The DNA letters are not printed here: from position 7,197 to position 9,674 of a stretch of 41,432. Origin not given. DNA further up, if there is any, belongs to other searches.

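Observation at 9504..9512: G9 homopolymer just after the start codon of a surface-protein gene: likely slipped-strand phase-variation switch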

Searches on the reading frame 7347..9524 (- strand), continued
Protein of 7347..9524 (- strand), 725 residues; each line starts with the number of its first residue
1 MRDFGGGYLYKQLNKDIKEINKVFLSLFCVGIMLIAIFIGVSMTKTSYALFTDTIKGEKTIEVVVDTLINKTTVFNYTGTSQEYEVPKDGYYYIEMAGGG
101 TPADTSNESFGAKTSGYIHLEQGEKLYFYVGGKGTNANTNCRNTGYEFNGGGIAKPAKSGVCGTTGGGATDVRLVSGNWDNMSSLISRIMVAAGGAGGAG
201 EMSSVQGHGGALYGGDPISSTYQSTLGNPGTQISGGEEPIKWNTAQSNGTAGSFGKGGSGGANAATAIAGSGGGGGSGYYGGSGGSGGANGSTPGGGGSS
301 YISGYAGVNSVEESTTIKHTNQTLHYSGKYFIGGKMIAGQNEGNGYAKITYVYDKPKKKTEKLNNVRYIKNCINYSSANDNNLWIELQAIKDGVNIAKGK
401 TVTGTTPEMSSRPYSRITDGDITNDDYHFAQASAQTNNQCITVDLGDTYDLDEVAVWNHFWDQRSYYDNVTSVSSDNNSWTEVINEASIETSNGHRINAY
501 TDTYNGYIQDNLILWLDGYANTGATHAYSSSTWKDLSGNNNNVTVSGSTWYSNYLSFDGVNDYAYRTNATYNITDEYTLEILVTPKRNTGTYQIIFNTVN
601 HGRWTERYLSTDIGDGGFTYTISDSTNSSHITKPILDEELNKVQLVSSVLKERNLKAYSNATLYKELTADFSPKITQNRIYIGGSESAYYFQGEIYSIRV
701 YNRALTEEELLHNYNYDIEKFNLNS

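Call 23: find_related_loci(query=A1, collection=metagenome_contigs, flank=3000)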
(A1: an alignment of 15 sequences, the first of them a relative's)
Query A1 (725 aa) in metagenome_contigs; peptide patterns used: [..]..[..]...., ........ (x = any residue, [..] = any of these).
485 stretches matched a pattern; 33 encode a relative of the query (tblastn E <= 1e-3); 33 distinct loci.
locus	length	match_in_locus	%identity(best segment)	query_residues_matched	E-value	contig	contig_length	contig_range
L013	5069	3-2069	66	45-723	0e+0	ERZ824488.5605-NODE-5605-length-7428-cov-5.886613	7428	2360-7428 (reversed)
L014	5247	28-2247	62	4-723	0e+0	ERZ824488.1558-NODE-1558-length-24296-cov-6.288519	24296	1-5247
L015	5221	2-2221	62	5-725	0e+0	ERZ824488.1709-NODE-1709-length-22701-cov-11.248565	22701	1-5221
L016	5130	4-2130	61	35-723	0e+0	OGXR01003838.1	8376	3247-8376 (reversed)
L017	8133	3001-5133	63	13-723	0e+0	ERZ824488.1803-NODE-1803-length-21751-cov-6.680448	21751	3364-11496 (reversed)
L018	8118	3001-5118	59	1-723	0e+0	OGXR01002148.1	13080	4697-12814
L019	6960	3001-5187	59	13-723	0e+0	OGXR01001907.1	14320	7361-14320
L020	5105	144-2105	58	72-723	0e+0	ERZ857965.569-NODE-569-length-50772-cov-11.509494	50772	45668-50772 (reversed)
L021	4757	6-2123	50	13-724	0e+0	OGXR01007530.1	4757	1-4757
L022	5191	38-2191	52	5-721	0e+0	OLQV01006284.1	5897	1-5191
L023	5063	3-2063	56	43-724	0e+0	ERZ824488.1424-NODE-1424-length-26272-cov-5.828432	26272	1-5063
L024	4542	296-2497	50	3-724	0e+0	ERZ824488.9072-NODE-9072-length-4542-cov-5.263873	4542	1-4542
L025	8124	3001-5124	49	5-723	3e-162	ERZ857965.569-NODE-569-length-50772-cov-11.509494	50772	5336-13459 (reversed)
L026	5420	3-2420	55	70-723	3e-160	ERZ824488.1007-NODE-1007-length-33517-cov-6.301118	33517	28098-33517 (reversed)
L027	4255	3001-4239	73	2-415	8e-155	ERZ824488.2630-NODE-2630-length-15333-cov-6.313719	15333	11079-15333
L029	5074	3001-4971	48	70-724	4e-137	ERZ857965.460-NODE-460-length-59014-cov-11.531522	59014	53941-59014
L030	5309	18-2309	50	72-724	1e-135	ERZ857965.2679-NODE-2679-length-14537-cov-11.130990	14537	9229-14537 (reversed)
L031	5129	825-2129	56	306-724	4e-133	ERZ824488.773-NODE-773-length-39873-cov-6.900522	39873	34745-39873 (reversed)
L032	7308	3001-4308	50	305-724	7e-114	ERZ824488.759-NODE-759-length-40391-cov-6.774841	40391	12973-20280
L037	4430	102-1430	49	61-518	2e-95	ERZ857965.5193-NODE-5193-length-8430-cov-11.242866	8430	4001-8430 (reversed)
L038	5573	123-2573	40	72-723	3e-94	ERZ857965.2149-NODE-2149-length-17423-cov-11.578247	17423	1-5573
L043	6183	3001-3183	74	5-65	6e-24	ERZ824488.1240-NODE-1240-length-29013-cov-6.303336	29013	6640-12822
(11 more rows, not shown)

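Call 24: search_protein_families(library=ncbifam, proteins=[window:7347-9524:-], max_evalue=1)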
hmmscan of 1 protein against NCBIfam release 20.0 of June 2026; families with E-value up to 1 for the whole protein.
window:7347-9524:- (725 aa): 0 families

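Call 46: list_cluster_members(proteins=[P0057, P0021, P0053, P0007, P0092, P0026, P0069, P0037, P0039, P0065])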
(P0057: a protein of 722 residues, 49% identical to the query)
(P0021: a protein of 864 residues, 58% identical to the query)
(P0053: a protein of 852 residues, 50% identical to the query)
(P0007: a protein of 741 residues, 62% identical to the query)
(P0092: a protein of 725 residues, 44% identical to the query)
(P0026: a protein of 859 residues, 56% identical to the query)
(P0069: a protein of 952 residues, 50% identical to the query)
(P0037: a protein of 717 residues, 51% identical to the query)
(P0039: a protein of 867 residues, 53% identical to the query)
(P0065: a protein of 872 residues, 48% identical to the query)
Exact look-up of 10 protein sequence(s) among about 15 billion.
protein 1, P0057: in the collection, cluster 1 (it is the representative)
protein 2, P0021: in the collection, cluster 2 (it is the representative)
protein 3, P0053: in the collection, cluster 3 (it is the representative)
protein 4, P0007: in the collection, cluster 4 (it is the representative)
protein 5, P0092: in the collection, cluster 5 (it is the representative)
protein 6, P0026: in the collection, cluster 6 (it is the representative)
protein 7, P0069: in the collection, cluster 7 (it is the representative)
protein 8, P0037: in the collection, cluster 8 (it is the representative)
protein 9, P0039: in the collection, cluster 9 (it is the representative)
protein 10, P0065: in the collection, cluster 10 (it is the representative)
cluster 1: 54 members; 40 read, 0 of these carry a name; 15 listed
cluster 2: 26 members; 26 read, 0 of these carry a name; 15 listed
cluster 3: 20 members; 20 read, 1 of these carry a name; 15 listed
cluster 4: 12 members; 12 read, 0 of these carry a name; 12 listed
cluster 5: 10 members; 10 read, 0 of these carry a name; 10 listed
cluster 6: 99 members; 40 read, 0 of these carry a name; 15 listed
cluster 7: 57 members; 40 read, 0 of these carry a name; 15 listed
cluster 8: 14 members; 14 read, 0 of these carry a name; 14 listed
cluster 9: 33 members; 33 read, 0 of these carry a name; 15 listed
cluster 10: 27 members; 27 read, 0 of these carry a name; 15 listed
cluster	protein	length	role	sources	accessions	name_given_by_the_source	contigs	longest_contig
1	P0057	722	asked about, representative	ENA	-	-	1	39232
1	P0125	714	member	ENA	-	-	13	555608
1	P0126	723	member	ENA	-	-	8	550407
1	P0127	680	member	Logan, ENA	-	-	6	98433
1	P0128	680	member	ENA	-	-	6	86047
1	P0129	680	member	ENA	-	-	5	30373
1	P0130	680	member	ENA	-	-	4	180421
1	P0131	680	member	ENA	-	-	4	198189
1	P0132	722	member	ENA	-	-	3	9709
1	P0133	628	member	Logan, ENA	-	-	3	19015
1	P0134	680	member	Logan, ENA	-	-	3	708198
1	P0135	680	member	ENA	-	-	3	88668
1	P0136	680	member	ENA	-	-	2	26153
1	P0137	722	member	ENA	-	-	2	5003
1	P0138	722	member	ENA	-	-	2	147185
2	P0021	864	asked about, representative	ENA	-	-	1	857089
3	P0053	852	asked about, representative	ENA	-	-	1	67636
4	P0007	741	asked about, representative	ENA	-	-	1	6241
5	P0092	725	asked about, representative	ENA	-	-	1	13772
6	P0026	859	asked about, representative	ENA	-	-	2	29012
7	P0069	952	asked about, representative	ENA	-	-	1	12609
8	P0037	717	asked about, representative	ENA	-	-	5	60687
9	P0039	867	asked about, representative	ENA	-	-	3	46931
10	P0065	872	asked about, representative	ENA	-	-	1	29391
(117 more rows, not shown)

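Call 49: predict_structure(alignment_id=A1)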
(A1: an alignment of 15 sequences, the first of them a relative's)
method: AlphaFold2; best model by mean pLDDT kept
length: 725 residues; sequences in the alignment: 15
mean_pLDDT: 50.6   pTM: 0.40
mean pLDDT of the five models: 50.6, 48.3, 47.5, 46.3, 41.8
residues with pLDDT >= 90: 35; 70-90: 154; 50-70: 144; < 50: 392
segments of 3 or more residues with pLDDT < 50: 1-74, 76-81, 95-117, 128-347, 376-379, 462-467, 486-493, 501-510, 518-541, 569-572, 600-606
pLDDT, mean of each block of 10 residues (from residue 1): 31 37 44 43 27 24 25 44 57 48 34 46 53 31 28 28 29 33 30 28 28 25 23 22 24 26 28 26 25 25 25 23 31 29 40 56 89 60 74 71 88 81 59 72 92 68 48 90 52 50 33 52 33 41 61 73 61 68 80 68 49 81 79 87 88 88 89 60 61 80 76 66 51
secondary structure, 60 per line:
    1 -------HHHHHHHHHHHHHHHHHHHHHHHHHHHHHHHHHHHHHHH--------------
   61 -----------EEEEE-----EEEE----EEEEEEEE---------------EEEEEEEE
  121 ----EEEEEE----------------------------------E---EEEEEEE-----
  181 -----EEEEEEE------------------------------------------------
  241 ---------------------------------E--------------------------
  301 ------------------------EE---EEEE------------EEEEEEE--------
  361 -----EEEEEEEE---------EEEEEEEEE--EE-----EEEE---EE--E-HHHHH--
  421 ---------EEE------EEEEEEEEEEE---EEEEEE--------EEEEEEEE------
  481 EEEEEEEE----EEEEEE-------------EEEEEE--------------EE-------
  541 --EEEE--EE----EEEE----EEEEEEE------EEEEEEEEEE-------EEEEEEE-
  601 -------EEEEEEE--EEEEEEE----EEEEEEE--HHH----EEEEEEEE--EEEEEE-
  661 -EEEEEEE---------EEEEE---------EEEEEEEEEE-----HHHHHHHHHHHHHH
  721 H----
elements in order (helices of 4 or more, strands of 3 or more residues): H8-46 E72-76 E82-85 E90-97 E113-120 E125-130 E169-175 E186-192 E330-333 E346-352 E366-373 E383-391 E401-404 H414-418 E430-432 E439-449 E453-458 E467-474 E481-488 E493-498 E512-517 E543-546 E555-558 E563-569 E576-585 E593-599 E608-614 E617-623 E628-634 E644-651 E654-659 E662-668 E678-682 E692-701 H707-721

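Call 51: search_solved_structures(query=window:7347-9524:-, max_evalue=0.01)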
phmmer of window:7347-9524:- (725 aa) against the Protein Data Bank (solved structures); distinct sequences matched with E-value up to 0.01: 0.

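Call 56: find_encoding_contigs(protein=P0127, flank=600, max_places=10)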
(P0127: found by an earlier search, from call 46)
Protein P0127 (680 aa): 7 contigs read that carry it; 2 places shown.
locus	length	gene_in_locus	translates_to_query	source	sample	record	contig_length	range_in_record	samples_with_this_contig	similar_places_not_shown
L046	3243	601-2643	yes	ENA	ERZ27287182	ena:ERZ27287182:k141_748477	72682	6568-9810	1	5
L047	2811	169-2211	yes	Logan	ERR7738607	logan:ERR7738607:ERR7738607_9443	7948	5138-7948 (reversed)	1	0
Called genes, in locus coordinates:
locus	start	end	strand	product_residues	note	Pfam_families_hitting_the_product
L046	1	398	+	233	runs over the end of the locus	PF13367:PrsW-protease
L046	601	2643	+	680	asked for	PF12810:ALK_LTK_GRD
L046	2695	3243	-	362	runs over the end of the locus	PF01098:FTSW_RODA_SPOVE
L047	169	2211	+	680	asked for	PF12810:ALK_LTK_GRD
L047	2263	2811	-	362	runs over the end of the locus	PF01098:FTSW_RODA_SPOVE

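Call 57: find_encoding_contigs(protein=P0125, flank=600, max_places=10)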
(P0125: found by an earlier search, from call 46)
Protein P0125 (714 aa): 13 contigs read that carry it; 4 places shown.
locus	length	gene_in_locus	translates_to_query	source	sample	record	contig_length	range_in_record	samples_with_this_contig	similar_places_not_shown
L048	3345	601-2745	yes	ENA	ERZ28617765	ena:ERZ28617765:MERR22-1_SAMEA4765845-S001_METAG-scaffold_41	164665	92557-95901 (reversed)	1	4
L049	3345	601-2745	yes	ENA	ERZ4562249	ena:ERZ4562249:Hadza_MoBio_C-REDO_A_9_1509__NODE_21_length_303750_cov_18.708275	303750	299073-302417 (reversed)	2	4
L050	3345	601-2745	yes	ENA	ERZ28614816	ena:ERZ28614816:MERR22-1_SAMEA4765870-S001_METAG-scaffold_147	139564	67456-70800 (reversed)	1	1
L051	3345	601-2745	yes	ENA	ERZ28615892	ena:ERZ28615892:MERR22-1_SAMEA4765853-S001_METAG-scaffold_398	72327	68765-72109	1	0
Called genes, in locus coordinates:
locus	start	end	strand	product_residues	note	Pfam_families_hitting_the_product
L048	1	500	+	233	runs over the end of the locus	PF13367:PrsW-protease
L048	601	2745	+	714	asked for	PF12810:ALK_LTK_GRD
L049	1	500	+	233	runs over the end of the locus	PF13367:PrsW-protease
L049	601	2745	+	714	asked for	PF12810:ALK_LTK_GRD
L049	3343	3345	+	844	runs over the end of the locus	PF12810:ALK_LTK_GRD, PF13385:Laminin_G_3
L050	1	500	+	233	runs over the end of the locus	PF13367:PrsW-protease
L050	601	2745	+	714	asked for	PF12810:ALK_LTK_GRD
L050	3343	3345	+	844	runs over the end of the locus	PF12810:ALK_LTK_GRD, PF13385:Laminin_G_3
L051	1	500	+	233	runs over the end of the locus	PF13367:PrsW-protease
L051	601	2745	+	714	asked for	PF12810:ALK_LTK_GRD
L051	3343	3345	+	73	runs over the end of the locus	?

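Call 58: find_encoding_contigs(protein=P0126, flank=600, max_places=10)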
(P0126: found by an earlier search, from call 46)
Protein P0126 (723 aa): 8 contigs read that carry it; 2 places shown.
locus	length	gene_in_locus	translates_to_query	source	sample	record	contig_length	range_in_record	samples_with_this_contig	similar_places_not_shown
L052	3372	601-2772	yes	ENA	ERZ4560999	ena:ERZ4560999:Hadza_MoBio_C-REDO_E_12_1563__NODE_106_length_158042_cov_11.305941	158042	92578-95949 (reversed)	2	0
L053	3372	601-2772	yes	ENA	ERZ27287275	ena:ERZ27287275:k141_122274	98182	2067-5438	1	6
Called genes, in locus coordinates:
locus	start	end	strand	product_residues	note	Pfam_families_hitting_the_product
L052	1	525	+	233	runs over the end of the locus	PF13367:PrsW-protease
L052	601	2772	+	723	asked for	PF12810:ALK_LTK_GRD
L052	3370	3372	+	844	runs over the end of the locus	PF12810:ALK_LTK_GRD, PF13385:Laminin_G_3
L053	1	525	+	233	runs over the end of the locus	PF13367:PrsW-protease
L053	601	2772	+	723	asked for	PF12810:ALK_LTK_GRD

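Call 66: search_protein_families(library=pfam, proteins=[L032:702-1601:-, L032:1598-1879:-], max_evalue=0.001)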
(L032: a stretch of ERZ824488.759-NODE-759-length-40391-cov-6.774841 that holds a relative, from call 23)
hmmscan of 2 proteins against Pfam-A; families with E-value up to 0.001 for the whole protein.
L032:702-1601:- (299 aa): 4 families
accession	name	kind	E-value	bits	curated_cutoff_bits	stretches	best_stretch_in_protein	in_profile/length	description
PF00665.32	rve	-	3.4e-20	72.6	32.6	1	127-218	5-97/102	Integrase core domain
PF13333.12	rve_2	-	2.5e-13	50.4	22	1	231-285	1-54/56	Integrase core domain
PF13276.12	HTH_21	-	2.5e-10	40.9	28.1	1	43-97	3-58/60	HTH-like domain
PF13683.12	rve_3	-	2.3e-09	37.3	26.5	1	222-279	11-67/67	Integrase core domain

L032:1598-1879:- (93 aa): 1 family
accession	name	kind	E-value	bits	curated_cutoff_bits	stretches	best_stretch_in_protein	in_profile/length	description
PF01527.26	HTH_Tnp_1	-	9.8e-06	26.1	24.1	1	5-75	6-71/75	Transposase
